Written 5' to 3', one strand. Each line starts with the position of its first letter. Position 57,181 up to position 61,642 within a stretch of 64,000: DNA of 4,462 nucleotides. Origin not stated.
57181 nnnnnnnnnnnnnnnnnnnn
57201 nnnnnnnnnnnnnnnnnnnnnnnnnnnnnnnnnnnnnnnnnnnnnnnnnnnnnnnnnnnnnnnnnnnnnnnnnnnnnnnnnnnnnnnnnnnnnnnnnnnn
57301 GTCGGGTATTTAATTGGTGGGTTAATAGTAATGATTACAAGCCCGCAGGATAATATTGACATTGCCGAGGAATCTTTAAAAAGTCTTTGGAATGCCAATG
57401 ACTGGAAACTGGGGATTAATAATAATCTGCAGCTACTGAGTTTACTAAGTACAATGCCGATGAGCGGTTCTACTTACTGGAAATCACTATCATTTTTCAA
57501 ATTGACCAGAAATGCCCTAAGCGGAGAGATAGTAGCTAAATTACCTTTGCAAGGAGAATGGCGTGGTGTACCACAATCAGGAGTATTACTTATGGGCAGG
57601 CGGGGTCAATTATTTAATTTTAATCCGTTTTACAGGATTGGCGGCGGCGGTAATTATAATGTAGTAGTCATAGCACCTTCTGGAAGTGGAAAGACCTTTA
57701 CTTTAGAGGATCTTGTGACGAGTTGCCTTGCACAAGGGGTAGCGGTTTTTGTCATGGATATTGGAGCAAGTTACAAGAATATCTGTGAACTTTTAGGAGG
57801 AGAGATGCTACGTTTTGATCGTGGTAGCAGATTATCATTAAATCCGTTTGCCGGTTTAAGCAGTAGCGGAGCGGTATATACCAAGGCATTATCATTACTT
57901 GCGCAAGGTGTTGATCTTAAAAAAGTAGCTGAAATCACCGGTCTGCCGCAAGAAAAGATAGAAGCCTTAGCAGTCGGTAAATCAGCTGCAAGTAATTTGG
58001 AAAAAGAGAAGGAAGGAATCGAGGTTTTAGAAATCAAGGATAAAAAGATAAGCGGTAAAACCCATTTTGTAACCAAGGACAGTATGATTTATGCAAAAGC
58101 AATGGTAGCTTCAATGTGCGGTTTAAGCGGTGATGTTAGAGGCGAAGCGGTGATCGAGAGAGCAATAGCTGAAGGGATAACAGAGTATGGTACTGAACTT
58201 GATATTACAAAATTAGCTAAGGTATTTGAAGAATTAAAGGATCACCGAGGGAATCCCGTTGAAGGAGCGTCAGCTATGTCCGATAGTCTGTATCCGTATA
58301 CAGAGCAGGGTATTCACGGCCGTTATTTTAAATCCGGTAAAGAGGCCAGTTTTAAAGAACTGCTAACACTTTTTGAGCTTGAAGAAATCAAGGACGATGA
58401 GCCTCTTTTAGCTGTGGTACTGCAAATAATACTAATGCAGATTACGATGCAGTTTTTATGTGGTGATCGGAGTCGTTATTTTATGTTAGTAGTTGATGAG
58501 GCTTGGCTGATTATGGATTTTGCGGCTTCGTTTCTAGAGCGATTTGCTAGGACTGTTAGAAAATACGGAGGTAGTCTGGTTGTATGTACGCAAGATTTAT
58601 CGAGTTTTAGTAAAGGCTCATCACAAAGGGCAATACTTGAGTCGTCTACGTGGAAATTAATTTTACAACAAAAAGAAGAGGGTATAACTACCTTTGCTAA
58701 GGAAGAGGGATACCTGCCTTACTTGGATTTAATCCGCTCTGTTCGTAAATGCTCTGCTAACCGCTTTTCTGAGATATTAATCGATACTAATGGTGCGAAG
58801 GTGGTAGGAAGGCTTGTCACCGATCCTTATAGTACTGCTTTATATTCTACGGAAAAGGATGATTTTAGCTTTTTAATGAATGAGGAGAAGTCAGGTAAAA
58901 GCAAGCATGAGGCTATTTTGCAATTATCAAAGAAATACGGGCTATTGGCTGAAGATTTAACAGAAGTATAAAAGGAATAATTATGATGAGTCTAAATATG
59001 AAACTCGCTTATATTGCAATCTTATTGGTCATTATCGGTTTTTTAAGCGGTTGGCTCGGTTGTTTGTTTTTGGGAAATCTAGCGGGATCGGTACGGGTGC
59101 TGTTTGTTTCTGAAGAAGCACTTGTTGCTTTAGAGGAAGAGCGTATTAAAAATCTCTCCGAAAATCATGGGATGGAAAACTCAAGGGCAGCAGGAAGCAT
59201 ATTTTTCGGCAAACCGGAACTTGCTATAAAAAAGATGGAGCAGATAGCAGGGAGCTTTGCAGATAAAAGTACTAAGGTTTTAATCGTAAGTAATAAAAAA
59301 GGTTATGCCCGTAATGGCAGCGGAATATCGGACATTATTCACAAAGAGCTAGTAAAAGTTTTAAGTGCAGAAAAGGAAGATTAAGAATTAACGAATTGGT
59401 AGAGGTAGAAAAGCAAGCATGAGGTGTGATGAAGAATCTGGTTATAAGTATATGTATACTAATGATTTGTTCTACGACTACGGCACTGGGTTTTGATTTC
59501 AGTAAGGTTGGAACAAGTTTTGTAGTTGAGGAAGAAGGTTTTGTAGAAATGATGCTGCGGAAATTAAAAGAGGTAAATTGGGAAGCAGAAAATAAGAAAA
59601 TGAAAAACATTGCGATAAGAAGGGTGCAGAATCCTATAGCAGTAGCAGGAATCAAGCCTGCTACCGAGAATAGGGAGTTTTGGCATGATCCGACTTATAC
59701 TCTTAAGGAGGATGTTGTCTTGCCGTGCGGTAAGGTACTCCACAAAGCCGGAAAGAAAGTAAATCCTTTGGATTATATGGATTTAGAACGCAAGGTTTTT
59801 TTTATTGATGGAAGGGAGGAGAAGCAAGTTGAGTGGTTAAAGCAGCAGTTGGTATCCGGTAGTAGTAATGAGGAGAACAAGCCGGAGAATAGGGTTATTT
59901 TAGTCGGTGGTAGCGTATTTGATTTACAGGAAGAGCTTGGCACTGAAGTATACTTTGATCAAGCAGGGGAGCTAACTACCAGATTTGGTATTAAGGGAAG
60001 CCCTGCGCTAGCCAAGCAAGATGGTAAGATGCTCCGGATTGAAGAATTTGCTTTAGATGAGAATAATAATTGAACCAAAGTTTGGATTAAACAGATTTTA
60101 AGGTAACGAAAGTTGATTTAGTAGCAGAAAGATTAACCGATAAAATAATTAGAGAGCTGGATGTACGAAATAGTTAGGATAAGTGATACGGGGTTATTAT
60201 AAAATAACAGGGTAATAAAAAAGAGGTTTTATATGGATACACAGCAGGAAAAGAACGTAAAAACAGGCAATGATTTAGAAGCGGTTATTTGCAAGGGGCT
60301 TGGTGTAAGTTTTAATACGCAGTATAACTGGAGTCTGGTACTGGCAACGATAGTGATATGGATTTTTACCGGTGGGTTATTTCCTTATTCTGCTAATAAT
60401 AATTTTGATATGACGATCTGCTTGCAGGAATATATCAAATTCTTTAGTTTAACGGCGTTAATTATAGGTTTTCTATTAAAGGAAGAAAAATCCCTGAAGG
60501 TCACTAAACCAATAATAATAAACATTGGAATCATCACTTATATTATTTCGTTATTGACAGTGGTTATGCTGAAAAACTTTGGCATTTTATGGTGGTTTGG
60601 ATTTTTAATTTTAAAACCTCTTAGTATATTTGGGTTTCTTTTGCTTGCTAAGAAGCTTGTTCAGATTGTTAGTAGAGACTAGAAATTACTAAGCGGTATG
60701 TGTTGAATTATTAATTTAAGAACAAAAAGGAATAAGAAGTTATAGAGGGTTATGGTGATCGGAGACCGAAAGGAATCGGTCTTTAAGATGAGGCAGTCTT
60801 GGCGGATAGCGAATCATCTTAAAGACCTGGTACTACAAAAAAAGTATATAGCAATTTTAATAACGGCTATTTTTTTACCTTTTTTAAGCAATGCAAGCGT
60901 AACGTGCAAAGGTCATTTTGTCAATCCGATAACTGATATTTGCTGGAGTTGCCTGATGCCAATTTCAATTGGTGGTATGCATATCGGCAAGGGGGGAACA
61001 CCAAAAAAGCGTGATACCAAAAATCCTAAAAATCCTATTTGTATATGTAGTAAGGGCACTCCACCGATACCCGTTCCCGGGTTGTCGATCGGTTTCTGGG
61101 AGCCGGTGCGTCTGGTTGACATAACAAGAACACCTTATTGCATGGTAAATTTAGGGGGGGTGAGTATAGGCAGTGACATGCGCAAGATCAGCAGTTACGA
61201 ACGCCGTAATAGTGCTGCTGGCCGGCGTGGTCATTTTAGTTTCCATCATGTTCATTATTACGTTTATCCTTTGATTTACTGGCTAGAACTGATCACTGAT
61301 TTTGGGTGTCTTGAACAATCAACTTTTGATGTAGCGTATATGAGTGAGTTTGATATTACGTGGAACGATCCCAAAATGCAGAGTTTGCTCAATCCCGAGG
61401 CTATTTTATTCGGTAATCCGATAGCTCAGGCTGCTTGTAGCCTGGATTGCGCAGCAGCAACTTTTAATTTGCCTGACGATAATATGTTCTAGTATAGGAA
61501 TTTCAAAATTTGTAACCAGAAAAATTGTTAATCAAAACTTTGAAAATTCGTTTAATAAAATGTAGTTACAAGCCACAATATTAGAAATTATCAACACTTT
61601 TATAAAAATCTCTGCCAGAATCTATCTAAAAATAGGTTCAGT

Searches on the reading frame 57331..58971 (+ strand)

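Call 28: search_protein_families(library=pfam, proteins=[window:57331-58971:+], max_evalue=0.01)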
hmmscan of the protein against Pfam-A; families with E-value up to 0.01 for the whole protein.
window:57331-58971:+ (546 aa): 8 families
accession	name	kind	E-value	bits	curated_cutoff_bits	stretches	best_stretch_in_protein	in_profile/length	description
PF19044.6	P-loop_TraG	-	1.8e-29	103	25.8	2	107-173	28-94/413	TraG P-loop domain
PF12846.13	AAA_10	-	0.00035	20.2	27.5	1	278-432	126-292/362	AAA-like domain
PF25199.1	nSTAND_NTPase5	-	0.00073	19.8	34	0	106-147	39-81/145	Novel STAND NTPase 5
PF10412.15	TrwB_AAD_bind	-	0.001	18.4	20.5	0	356-449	220-312/387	Type IV secretion-system coupling protein DNA-binding domain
PF11130.14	TraC_F_IV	-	0.0017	17.9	28.1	1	2-45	330-374/375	TraC protein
PF02534.20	T4SS-DNA_transf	-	0.0063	15.9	20.1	0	92-145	35-79/468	Type IV secretory system Conjugative DNA transfer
PF13191.12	AAA_16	-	0.0093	16.9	32.6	0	98-141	14-57/167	AAA ATPase domain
PF01935.23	DUF87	-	0.0096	16.5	23.2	0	113-205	28-103/220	Helicase HerA, central domain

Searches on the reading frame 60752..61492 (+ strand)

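Call 28: search_protein_families(library=pfam, proteins=[window:60752-61492:+], max_evalue=0.01)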
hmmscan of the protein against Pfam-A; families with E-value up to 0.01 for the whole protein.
window:60752-61492:+ (246 aa): 1 family
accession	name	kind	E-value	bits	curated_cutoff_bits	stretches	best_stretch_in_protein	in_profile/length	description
PF06834.16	TraU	-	5e-65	220.3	26.5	1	54-246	1-190/306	TraU protein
